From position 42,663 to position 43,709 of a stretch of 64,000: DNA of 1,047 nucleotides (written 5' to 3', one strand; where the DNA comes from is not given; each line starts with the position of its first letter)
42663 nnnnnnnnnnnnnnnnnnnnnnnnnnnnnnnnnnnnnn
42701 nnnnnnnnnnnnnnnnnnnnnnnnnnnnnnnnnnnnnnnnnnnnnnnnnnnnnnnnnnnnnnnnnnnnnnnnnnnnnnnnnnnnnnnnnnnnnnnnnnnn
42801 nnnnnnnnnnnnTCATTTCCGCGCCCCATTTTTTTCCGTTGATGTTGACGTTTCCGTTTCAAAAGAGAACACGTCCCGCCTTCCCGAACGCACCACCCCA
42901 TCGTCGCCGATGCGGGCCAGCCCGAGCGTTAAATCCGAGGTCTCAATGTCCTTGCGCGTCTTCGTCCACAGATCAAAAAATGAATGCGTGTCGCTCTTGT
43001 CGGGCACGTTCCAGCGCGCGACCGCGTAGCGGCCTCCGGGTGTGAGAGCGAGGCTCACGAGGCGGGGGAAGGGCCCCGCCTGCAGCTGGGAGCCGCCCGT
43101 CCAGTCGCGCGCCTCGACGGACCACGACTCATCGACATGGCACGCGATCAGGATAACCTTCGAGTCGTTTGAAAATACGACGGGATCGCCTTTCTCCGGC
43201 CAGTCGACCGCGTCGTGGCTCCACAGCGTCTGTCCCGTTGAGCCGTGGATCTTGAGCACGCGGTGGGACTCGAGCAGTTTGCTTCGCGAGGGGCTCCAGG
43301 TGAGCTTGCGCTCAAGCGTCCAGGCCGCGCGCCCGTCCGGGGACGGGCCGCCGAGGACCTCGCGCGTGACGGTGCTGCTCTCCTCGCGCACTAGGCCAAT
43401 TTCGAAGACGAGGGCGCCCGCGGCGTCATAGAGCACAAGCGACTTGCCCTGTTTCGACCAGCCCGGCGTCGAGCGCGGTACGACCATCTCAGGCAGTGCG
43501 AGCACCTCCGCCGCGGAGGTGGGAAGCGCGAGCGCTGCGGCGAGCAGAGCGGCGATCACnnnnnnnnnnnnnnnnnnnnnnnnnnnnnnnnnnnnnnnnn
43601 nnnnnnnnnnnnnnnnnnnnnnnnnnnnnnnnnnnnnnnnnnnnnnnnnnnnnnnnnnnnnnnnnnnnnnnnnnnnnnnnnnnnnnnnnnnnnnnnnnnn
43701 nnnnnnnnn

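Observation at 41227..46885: GAF-histidine kinase, lone TldD and three secreted hypotheticals in one overlapping operon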

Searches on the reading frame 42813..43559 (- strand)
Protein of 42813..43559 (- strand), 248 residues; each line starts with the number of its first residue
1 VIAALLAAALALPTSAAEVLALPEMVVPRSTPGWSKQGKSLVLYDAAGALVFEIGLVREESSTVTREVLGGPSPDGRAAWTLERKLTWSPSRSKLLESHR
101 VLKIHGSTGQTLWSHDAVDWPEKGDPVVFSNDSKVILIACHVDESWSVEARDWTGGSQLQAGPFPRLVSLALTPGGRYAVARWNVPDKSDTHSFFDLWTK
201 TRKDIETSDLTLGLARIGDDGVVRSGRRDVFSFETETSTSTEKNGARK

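Call 4: search_protein_families(library=pfam, proteins=[window:42813-43559:-], max_evalue=0.1)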
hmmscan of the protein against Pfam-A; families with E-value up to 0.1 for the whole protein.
window:42813-43559:- (248 aa): 0 families

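Call 15: search_protein_families(library=ncbifam, proteins=[window:42813-43559:-], max_evalue=0.1)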
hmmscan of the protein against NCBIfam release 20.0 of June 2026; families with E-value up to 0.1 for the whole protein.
window:42813-43559:- (248 aa): 0 families

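Call 19: search_solved_structures(query=window:42813-43559:-, max_evalue=10)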
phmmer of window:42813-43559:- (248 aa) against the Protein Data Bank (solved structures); distinct sequences matched with E-value up to 10: 1.
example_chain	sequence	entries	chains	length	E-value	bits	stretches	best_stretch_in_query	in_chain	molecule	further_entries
5uiz_A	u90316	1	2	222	0.009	18.9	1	145-193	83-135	AA10A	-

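Call 31: search_protein_families(library=pfam, alignment_id=A1, max_evalue=0.1)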
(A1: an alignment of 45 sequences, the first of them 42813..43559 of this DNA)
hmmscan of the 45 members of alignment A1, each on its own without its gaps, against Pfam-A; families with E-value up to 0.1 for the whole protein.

A. member 1, window:42813-43559:- (248 aa): 0 families

B. families by the number of members that match (of 45 scanned): 3 families
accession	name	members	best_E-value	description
PF07676.18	PD40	2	0.0026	WD40-like Beta Propeller Repeat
PF00932.25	LTD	2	0.011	Lamin Tail Domain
PF13860.13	FlgD_ig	1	0.04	FlgD Ig-like domain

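Call 40: find_homologous_proteins(query=window:42813-43559:-, max_evalue=0.001)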
Query window:42813-43559:- (248 aa): 152 proteins with E <= 0.001 among 8000 candidates; the best 120 are listed.
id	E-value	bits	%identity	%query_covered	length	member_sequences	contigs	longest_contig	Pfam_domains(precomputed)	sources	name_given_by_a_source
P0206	1.8e-160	550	100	100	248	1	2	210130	-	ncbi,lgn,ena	-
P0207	1.3e-139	482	88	100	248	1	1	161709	-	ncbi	-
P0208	3.2e-127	441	84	92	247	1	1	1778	-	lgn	-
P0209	1.5e-126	439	83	91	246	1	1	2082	-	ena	-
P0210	5.0e-125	434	79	99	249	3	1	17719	-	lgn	-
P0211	8.1e-125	433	83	92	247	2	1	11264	-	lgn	-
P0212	1.6e-124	432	80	92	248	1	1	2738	-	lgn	-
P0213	2.2e-124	432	81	100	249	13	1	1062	-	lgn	-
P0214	1.7e-123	429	82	90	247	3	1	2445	-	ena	-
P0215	1.7e-123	429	81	90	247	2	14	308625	-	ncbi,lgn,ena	-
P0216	1.8e-123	429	82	90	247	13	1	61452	-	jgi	jgi:hypothetical protein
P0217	4.1e-123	428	82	90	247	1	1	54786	-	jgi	-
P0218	4.2e-123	428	79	100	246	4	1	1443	-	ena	-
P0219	1.1e-122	427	80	97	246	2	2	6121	-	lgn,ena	-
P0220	2.0e-122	426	79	93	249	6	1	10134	-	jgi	jgi:hypothetical protein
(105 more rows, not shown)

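Call 49: predict_structure(alignment_id=A4)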
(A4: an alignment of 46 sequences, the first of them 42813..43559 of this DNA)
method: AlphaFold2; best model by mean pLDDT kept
length: 248 residues; sequences in the alignment: 46
mean_pLDDT: 87.5   pTM: 0.78
mean pLDDT of the five models: 87.5, 86.3, 86.2, 85.6, 85.2
residues with pLDDT >= 90: 192; 70-90: 14; 50-70: 19; < 50: 23
segments of 3 or more residues with pLDDT < 50: 1-4, 9-12, 237-248
pLDDT, mean of each block of 10 residues (from residue 1): 49 50 60 95 95 97 96 97 96 93 97 97 97 98 95 96 97 98 93 97 95 92 95 68 38
secondary structure, 60 per line:
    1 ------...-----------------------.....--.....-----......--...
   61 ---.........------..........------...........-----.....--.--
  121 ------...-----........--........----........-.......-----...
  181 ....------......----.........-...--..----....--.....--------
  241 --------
elements in order: E33-37 E40-44 E50-55 E58-60 E64-72 E79-88 E95-105 E111-115 E127-129 E135-142 E145-152 E157-164 E166-172 E178-184 E191-196 E201-206 E222-225 E228-232

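Call 73: search_protein_families(library=padloc, proteins=[window:42813-43559:-], max_evalue=0.01)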
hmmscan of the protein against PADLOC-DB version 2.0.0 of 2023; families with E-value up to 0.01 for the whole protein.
window:42813-43559:- (248 aa): 0 families
